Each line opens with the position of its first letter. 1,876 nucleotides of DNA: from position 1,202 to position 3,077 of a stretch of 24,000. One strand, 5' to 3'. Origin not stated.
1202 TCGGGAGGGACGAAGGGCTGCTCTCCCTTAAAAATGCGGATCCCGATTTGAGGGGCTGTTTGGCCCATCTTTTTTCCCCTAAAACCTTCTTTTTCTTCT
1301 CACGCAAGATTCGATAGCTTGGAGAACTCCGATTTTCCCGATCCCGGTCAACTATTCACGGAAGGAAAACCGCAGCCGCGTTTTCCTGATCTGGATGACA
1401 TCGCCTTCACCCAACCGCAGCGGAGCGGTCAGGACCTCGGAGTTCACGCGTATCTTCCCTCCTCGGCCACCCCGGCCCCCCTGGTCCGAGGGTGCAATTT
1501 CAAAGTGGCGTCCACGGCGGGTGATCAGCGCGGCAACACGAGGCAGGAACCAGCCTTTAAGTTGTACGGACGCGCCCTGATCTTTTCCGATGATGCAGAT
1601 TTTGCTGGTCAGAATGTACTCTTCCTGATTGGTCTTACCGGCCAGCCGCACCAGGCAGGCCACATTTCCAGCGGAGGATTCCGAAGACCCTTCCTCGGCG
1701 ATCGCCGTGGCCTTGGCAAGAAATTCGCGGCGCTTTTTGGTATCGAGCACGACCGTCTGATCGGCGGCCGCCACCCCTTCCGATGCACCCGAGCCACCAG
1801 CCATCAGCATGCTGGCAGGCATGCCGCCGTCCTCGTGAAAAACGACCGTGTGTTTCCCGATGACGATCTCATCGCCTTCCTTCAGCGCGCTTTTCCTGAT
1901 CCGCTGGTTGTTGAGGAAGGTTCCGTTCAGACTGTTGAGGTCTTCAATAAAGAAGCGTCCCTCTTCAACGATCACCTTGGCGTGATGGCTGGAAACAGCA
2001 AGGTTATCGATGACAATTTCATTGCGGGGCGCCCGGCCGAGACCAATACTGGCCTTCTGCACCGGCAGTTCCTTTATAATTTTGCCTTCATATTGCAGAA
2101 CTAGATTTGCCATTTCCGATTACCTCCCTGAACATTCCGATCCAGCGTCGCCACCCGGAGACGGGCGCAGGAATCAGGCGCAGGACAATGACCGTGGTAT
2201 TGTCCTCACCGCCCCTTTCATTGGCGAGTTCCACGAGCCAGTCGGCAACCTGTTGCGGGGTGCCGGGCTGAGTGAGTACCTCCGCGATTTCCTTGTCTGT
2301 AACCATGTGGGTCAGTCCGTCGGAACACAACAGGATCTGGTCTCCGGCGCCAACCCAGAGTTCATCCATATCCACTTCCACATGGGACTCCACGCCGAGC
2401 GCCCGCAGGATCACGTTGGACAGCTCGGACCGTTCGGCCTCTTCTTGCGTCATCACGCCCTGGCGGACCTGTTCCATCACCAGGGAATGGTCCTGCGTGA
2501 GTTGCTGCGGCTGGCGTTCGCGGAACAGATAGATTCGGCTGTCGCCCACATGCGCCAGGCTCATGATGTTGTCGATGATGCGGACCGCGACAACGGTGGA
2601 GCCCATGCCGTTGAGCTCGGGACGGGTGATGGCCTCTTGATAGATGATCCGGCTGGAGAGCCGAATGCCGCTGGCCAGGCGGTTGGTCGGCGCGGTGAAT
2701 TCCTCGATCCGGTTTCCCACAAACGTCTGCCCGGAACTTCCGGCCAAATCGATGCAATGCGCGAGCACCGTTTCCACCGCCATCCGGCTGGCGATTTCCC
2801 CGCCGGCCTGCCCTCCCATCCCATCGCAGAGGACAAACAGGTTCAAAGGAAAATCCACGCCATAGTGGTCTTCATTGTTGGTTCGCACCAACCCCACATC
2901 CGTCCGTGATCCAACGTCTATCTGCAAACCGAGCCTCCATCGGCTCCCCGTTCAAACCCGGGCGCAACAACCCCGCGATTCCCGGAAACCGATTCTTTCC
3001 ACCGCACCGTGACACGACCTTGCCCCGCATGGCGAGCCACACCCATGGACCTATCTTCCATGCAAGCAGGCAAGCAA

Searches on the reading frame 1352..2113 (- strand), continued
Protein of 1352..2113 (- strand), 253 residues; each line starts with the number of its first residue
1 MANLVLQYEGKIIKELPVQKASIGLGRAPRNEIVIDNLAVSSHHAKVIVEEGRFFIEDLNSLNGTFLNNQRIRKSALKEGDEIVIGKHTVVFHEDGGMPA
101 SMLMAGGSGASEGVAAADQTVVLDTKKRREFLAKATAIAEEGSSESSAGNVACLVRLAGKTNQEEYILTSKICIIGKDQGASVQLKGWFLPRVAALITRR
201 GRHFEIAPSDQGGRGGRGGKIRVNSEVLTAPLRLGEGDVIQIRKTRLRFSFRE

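Call 57: search_protein_families(library=ncbifam, proteins=[L081:5081-6460:-, L081:6457-8397:-, window:1352-2113:-, L163:4645-4998:-, L172:31-672:+], max_evalue=0.00001)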
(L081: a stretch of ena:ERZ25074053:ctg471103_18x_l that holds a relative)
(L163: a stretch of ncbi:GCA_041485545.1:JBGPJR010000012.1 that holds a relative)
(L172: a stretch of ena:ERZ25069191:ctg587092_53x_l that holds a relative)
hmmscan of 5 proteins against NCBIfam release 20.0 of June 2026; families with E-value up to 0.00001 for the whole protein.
L081:5081-6460:- (459 aa): 80 families (the best 25 are shown)
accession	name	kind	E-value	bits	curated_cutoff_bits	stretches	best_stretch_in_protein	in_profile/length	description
TIGR01818.1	ntrC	equivalog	1.5e-113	380.1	558.6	1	13-407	1-392/463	nitrogen regulation protein NR(I)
NF008469.0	PRK11361.1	equivalog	7.2e-112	374.4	714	1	12-453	6-453/461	acetoacetate metabolism transcriptional regulator AtoC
NF007689.0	PRK10365.1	equivalog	1.5e-104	350.2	760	1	10-452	5-440/441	sigma-54-dependent response regulator transcription factor ZraR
NF011695.0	PRK15115.1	equivalog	2.6e-101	339.6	763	1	12-454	8-436/445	two-component system response regulator GlrR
NF041946.1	LuxO_transreg_Vib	equivalog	2.3e-99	333.3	800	1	16-396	2-380/463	quorum-sensing sigma-54 dependent transcriptional regulator LuxO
TIGR02915.1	PEP_resp_reg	equivalog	8e-99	331.5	502.6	1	14-455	2-443/445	PEP-CTERM-box response regulator transcription factor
NF003451.0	PRK05022.1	equivalog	7e-94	315.4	476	1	130-454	167-508/512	nitric oxide reductase transcriptional regulator NorR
TIGR01817.1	nifA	equivalog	8.8e-94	315.2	528.85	1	130-407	174-454/534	nif-specific transcriptional activator NifA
NF051870.1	NAssimRespRegNtrX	equivalog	4.6e-93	312.6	600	1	12-453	3-449/452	nitrogen assimilation response regulator NtrX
NF038308.1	RNA_repair_RtcR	equivalog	1.3e-91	308.1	650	1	96-448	125-505/530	RNA repair transcriptional activator RtcR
NF041552.1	TF_PrdR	equivalog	3.1e-90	303.2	795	1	138-453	256-575/577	sigma-54 dependent transcriptional regulator PrdR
NF008176.1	PRK10923.1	equivalog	5.4e-90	302.2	620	1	13-385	6-374/469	nitrogen regulation protein NR(I)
TIGR02329.1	propionate_PrpR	equivalog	4.5e-89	299.5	499.2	1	144-452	206-525/526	propionate catabolism operon regulatory protein PrpR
NF011953.0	PRK15424.1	equivalog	4.5e-84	283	703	1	142-454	211-534/538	propionate catabolism operon regulatory protein PrpR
NF049963.1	RespRegFlgRCampy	domain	3e-81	273.5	750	1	12-454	2-427/429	fla regulon two-component system response regulator FlgR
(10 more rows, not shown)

L081:6457-8397:- (646 aa): 79 families (the best 25 are shown)
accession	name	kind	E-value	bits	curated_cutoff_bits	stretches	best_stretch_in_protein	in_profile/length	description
NF046044.1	PnpS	equivalog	1.2e-51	175.9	400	1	414-627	177-390/390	two-component system histidine kinase PnpS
TIGR02966.1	phoR_proteo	equivalog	2.3e-49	168.2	334.2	1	414-624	121-331/333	phosphate regulon sensor histidine kinase PhoR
NF033092.0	HK_WalK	equivalog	1.5e-46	159.2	725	1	414-628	379-594/594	cell wall metabolism sensor histidine kinase WalK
NF008312.0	PRK11100.1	equivalog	2.5e-46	158.5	356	1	411-627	260-473/477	two-component system sensor histidine kinase CreC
NF040691.1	MtrAB_MtrB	equivalog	2.3e-45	155.6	450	1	415-629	279-493/507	MtrAB system histidine kinase MtrB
NF041735.1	hist_kin_RppB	equivalog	5.7e-45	153.9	400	1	409-627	217-438/438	two-component system sensor histidine kinase RppB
TIGR01386.1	cztS_silS_copS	subfamily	9.4e-44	150.1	292.55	1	415-627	249-457/457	heavy metal sensor histidine kinase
NF041880.1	EPS_EpsF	equivalog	2.4e-38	131.9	900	1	408-627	275-492/492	response regulator EpsF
NF008235.0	PRK11006.1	equivalog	3.2e-37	128.4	390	1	397-627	194-422/431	phosphate regulon sensor histidine kinase PhoR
NF007793.0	PRK10490.1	equivalog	3.7e-33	114.6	1123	1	406-631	663-885/895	two-component system sensor histidine kinase KdpD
NF033091.0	HK_VanS_ACDEFG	equivalog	9.4e-33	113.6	400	1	414-617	81-284/293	vancomycin resistance histidine kinase VanS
NF006800.0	PRK09303.1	equivalog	1e-32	113.5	342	1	389-628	133-377/383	histidine kinase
NF045595.1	HK_scytonemin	equivalog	1.5e-32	112.8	865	1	398-628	406-635/637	scytonemin biosynthesis sensor histidine kinase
NF047874.1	MASE3_PAS_HK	subfamily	1.7e-32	113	560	1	395-629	386-626/655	MASE3 domain-containing sensor histidine kinase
NF007898.0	PRK10604.1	equivalog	1.9e-32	113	478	1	412-629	217-424/433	two-component system sensor histidine kinase RstB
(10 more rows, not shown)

window:1352-2113:- (253 aa): 5 families
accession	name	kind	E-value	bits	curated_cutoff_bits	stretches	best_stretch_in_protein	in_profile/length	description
NF049868.1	FhaB_Rv0019c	equivalog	1.2e-21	77.4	125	1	14-90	79-156/158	FHA domain-containing protein FhaB/FipA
NF041660.2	oxygluDhInhib_OdhI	equivalog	5.9e-19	68.2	200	1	19-92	54-127/130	oxoglutarate dehydrogenase inhibitor Odhl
NF052573.1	HisKinEspAMyxo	equivalog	9.1e-14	50.4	1400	1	11-91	36-117/755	serine histidine kinase EspA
NF033760.1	gliding_GltG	equivalog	2.2e-12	46.3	650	1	22-145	25-147/650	adventurous gliding motility protein GltG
TIGR03354.1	VI_FHA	hypoth_equivalog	1.2e-10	41.8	120.25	1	18-90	21-99/420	type VI secretion system-associated FHA domain protein TagH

L163:4645-4998:- (117 aa): 0 families

L172:31-672:+ (213 aa): 0 families

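Call 59: search_protein_families(library=pfam, proteins=[L082:3949-4323:-, L082:3581-3952:-, L082:2951-3325:+, L163:4645-4998:-, L164:4813-5172:-], max_evalue=0.01)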
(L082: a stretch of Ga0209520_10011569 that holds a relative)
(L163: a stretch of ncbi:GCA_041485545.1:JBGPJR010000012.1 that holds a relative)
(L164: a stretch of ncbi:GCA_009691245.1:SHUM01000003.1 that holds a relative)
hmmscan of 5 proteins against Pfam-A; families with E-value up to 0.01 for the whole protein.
L082:3949-4323:- (124 aa): 1 family
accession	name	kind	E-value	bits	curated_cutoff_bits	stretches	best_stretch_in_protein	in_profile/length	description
PF05973.20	Gp49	-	1.1e-21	77.1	23.9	1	15-108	3-89/90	Phage derived protein Gp49-like (DUF891)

L082:3581-3952:- (123 aa): 5 families
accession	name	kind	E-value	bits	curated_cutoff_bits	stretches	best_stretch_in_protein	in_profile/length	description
PF13744.12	HTH_37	-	6.2e-07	29.6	27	1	12-90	3-79/80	Helix-turn-helix domain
PF13560.12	HTH_31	-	1.6e-06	28.8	27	1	35-69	5-39/64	Helix-turn-helix domain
PF01381.28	HTH_3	-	2e-06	28.2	23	1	36-87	1-53/55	Helix-turn-helix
PF04545.22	Sigma70_r4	-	0.0047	16.9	24.1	1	33-67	9-43/50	Sigma-70, region 4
PF13443.12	HTH_26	-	0.0069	17.1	22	1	36-76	2-44/63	Cro/C1-type HTH DNA-binding domain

L082:2951-3325:+ (124 aa): 0 families

L163:4645-4998:- (117 aa): 0 families

L164:4813-5172:- (119 aa): 1 family
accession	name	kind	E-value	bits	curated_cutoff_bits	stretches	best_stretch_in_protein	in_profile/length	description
PF13801.11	Metal_resist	-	0.0013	19.3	29.2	1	15-93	7-86/125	Heavy-metal resistance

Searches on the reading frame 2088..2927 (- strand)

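Call 11: search_protein_families(library=pfam, proteins=[window:2088-2927:-])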
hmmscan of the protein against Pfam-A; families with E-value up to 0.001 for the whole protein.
window:2088-2927:- (279 aa): 3 families
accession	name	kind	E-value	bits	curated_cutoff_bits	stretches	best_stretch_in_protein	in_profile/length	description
PF13672.11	PP2C_2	-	2.6e-13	50.4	24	1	17-214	11-183/209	Protein phosphatase 2C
PF00481.26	PP2C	-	1.9e-11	44.6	20.3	1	102-148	95-141/255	Protein phosphatase 2C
PF07228.17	SpoIIE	-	7.2e-06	26.5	25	1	175-251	103-191/192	Stage II sporulation protein E (SpoIIE)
